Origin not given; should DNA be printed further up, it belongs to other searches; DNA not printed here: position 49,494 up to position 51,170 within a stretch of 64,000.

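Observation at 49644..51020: ComM/YifB-like protein with an intact Lon-like N-domain and CPCG motif but no recognisable Walker A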

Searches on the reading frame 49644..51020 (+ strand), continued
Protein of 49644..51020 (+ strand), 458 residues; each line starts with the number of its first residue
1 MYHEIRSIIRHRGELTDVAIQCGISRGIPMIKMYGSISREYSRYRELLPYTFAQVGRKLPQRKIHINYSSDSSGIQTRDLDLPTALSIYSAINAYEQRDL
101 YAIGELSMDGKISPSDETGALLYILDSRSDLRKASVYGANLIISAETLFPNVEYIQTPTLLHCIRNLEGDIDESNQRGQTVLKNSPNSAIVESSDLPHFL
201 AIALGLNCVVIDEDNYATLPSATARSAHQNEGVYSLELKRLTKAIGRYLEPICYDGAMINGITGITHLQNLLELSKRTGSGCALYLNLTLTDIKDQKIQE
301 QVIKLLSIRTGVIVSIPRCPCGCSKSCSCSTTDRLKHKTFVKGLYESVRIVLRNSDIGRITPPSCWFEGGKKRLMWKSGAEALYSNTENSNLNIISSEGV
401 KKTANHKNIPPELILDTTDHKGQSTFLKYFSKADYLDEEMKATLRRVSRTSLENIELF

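Call 64: list_cluster_members(proteins=[P0001, P0002, P0004, P0064, P0024, P0081, P0077, P0036, P0010, P0018])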
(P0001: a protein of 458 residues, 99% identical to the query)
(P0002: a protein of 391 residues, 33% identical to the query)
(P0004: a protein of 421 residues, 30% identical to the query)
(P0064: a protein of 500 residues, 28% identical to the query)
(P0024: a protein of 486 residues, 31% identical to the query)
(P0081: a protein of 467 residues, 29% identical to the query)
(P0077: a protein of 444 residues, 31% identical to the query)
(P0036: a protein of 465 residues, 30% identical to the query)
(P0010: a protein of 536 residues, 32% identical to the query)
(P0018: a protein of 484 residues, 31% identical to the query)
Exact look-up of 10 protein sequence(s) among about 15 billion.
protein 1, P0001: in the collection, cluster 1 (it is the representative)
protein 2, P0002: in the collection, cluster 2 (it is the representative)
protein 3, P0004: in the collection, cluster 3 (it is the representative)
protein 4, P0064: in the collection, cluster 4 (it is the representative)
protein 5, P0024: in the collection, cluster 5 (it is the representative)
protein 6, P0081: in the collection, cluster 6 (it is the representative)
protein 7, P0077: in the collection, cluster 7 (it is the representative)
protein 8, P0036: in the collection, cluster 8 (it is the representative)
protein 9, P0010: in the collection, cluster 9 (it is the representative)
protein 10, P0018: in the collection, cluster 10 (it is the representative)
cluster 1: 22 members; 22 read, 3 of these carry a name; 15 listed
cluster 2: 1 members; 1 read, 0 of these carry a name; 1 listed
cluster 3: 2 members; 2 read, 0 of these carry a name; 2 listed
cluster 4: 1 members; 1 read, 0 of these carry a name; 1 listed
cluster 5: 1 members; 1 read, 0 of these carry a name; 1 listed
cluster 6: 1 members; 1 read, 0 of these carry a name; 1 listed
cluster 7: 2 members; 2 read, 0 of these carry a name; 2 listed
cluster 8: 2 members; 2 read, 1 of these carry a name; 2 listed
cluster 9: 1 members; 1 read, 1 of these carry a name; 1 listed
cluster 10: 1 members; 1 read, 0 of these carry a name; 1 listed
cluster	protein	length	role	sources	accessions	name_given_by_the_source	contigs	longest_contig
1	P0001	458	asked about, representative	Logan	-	-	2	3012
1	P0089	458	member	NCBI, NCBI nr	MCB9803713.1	hypothetical protein H6763_02695 [Candidatus Nomurabacteria bacterium] | hypothetical protein [Candidatus Nomurabacteria bacterium]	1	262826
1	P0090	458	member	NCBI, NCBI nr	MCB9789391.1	hypothetical protein H6762_00175 [Candidatus Nomurabacteria bacterium] | hypothetical protein [Candidatus Nomurabacteria bacterium]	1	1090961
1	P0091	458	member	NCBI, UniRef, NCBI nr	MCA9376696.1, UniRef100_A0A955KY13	hypothetical protein KC685_02120 [Candidatus Dojkabacteria bacterium] | Uncharacterized protein n=1 Tax=Candidatus Dojkabacteria bacterium TaxID=2099670 ... | hypothetical protein [Candidatus Dojkabacteria bacterium]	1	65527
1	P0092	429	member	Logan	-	-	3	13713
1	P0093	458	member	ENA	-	-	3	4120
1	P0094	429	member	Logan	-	-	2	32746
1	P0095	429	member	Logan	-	-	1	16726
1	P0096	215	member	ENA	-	-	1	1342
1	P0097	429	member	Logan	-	-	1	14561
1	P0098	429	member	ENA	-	-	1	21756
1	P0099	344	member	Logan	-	-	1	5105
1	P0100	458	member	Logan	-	-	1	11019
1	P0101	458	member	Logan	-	-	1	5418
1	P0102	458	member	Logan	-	-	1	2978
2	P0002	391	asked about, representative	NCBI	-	-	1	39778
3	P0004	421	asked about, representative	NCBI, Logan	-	-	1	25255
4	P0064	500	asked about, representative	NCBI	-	-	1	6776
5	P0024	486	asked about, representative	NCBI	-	-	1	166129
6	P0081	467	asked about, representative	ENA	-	-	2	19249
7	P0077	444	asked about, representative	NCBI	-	-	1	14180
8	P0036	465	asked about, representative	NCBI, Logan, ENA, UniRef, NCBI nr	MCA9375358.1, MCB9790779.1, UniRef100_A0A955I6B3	ATP-binding protein [Candidatus Dojkabacteria bacterium] | ATP-binding protein n=1 Tax=Candidatus Dojkabacteria bacterium TaxID=2099670 ...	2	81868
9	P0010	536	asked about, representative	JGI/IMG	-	magnesium chelatase family protein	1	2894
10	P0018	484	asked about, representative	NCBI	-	-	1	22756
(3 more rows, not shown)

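Call 65: find_encoding_contigs(protein=P0036, flank=6000, max_places=6)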
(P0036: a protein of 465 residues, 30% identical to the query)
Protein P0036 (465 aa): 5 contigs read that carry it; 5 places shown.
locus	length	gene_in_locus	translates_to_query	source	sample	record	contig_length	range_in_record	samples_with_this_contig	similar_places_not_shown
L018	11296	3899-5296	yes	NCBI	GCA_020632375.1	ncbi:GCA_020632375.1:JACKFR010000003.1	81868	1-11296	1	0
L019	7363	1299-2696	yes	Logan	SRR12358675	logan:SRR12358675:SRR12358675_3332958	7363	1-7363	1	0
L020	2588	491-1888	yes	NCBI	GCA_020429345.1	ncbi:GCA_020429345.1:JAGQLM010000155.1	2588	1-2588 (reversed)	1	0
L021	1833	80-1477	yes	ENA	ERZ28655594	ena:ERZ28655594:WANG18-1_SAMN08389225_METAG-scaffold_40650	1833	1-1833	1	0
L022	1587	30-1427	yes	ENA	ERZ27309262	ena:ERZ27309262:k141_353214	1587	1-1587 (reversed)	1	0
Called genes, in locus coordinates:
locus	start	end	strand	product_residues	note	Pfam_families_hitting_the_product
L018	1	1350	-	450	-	?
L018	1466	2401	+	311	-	PF00551:Formyl_trans_N, PF02911:Formyl_trans_C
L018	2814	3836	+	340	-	-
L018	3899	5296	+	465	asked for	PF13541:ChlI, PF00493:MCM (faint), PF01078:Mg_chelatase, PF13401:AAA_22 (faint), PF00004:AAA (weak), PF07728:AAA_5, PF13335:Mg_chelatase_C (weak)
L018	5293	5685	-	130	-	PF00380:Ribosomal_S9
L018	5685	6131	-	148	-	PF00572:Ribosomal_L13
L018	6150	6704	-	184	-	PF01196:Ribosomal_L17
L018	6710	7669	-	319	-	PF01193:RNA_pol_L, PF01000:RNA_pol_A_bac, PF03118:RNA_pol_A_CTD, PF14520:HHH_5 (weak)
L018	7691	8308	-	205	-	PF00163:Ribosomal_S4, PF01479:S4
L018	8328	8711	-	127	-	PF00411:Ribosomal_S11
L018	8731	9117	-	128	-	PF00416:Ribosomal_S13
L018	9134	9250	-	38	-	PF00444:Ribosomal_L36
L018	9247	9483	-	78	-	PF01176:eIF-1a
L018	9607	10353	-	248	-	PF00557:Peptidase_M24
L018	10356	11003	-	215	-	PF00406:ADK, PF13207:AAA_17, PF05191:ADK_lid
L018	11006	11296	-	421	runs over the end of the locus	PF00344:SecY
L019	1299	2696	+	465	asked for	PF13541:ChlI, PF00493:MCM (faint), PF01078:Mg_chelatase, PF13401:AAA_22 (faint), PF00004:AAA (weak), PF07728:AAA_5, PF13335:Mg_chelatase_C (weak)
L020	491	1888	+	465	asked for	PF13541:ChlI, PF00493:MCM (faint), PF01078:Mg_chelatase, PF13401:AAA_22 (faint), PF00004:AAA (weak), PF07728:AAA_5, PF13335:Mg_chelatase_C (weak)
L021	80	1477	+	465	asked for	PF13541:ChlI, PF00493:MCM (faint), PF01078:Mg_chelatase, PF13401:AAA_22 (faint), PF00004:AAA (weak), PF07728:AAA_5, PF13335:Mg_chelatase_C (weak)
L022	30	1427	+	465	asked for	PF13541:ChlI, PF00493:MCM (faint), PF01078:Mg_chelatase, PF13401:AAA_22 (faint), PF00004:AAA (weak), PF07728:AAA_5, PF13335:Mg_chelatase_C (weak)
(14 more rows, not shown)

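Call 66: find_encoding_contigs(protein=window:49644-51020:+, flank=2000, max_places=10)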
Protein window:49644-51020:+ (458 aa): no gene with exactly this product is on record in the collection.

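Call 69: predict_structure(alignment_id=A5)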
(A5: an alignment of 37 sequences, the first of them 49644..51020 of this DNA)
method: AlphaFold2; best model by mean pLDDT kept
length: 458 residues; sequences in the alignment: 37
mean_pLDDT: 56.5   pTM: 0.45
mean pLDDT of the five models: 56.5, 55.6, 54.6, 52.4, 52.1
residues with pLDDT >= 90: 62; 70-90: 95; 50-70: 79; < 50: 222
segments of 3 or more residues with pLDDT < 50: 174-315, 346-408, 450-458
pLDDT, mean of each block of 10 residues (from residue 1): 88 82 92 77 84 92 90 71 94 89 90 80 78 68 63 84 89 44 28 28 24 27 33 31 33 32 34 38 33 40 39 50 71 74 47 34 34 36 35 40 44 51 52 59 57 38
secondary structure, 60 per line:
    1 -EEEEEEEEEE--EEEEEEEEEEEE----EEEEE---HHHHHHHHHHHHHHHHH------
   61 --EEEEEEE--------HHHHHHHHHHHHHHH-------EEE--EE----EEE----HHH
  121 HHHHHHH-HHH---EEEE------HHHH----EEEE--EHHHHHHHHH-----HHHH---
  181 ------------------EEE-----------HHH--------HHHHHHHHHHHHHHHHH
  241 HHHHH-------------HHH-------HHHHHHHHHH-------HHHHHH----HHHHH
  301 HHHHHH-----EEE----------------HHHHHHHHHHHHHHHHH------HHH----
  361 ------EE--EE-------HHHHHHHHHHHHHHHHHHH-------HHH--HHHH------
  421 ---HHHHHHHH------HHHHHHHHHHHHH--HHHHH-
elements in order: E2-11 E14-25 E30-34 H38-54 E63-69 H78-92 E100-102 E111-113 H118-127 E135-138 H145-148 E153-156 H160-168 H174-177 E199-201 H224-245 H269-278 H286-291 H296-306 E312-314 H331-347 H380-398 H411-414 H424-431 H438-450 H453-457

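Call 72: fold_search(model_id=the predicted structure, library=pdb)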
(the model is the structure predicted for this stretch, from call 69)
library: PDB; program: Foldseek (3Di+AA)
matches with E <= 10: 887; with E <= 0.001: 165
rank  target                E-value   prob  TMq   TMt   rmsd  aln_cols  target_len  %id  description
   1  8rxt_A                4.1e-09  1.00  0.31  0.30  12.6       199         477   19  ComM helicase hexamer in abscence o DNA (released 2024-10-30)
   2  8rxs_A                7.9e-09  1.00  0.31  0.72   3.6       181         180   18  ComM helicase from Legionella pneumophila - Lon domain hexamer (released 2024-10-30)
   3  8rxd_D                9.4e-09  1.00  0.30  0.29  12.0       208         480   17  ComM helicase from Legionella pneumophila, coordinating dsDNA and AMP-PNP (released 2024-10-30)
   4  8rxt_F                1.1e-08  1.00  0.29  0.28   3.6       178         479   18  ComM helicase hexamer in abscence o DNA (released 2024-10-30)
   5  8rxd_A                1.7e-08  1.00  0.30  0.29   3.6       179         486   19  ComM helicase from Legionella pneumophila, coordinating dsDNA and AMP-PNP (released 2024-10-30)
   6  3wu6_A                1.9e-08  1.00  0.29  0.65   4.4       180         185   12  Oxidized E.coli Lon Proteolytic domain (released 2014-11-12)
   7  5e7s_L                2.4e-08  1.00  0.30  0.47   3.9       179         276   14  Hexameric structure of a LonA protease domain in active state (released 2016-03-16)
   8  3wu3_A                3.1e-08  1.00  0.30  0.66   4.0       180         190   10  Reduced-form structure of E.coli Lon Proteolytic domain (released 2014-11-12)
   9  3wu6_F                4.4e-08  1.00  0.29  0.67   4.3       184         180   12  Oxidized E.coli Lon Proteolytic domain (released 2014-11-12)
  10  3wu4_A                5.2e-08  1.00  0.30  0.71   3.8       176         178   11  Oxidized-form structure of E.coli Lon Proteolytic domain (released 2014-11-12)
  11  1rr9_F                5.6e-08  1.00  0.29  0.67   4.1       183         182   11  Catalytic domain of E.coli Lon protease (released 2003-12-23)
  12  5e7s_G                7.0e-08  1.00  0.30  0.46   3.9       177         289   15  Hexameric structure of a LonA protease domain in active state (released 2016-03-16)
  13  4ypm                  8.4e-08  1.00  0.30  0.45   4.2       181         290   14  Crystal structure of a LonA protease domain in complex with bortezomib (released 2016-03-16)
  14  5e7s_A                1.0e-07  1.00  0.30  0.45   4.0       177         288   15  Hexameric structure of a LonA protease domain in active state (released 2016-03-16)
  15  5e7s_D                1.2e-07  1.00  0.29  0.44   4.3       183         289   17  Hexameric structure of a LonA protease domain in active state (released 2016-03-16)
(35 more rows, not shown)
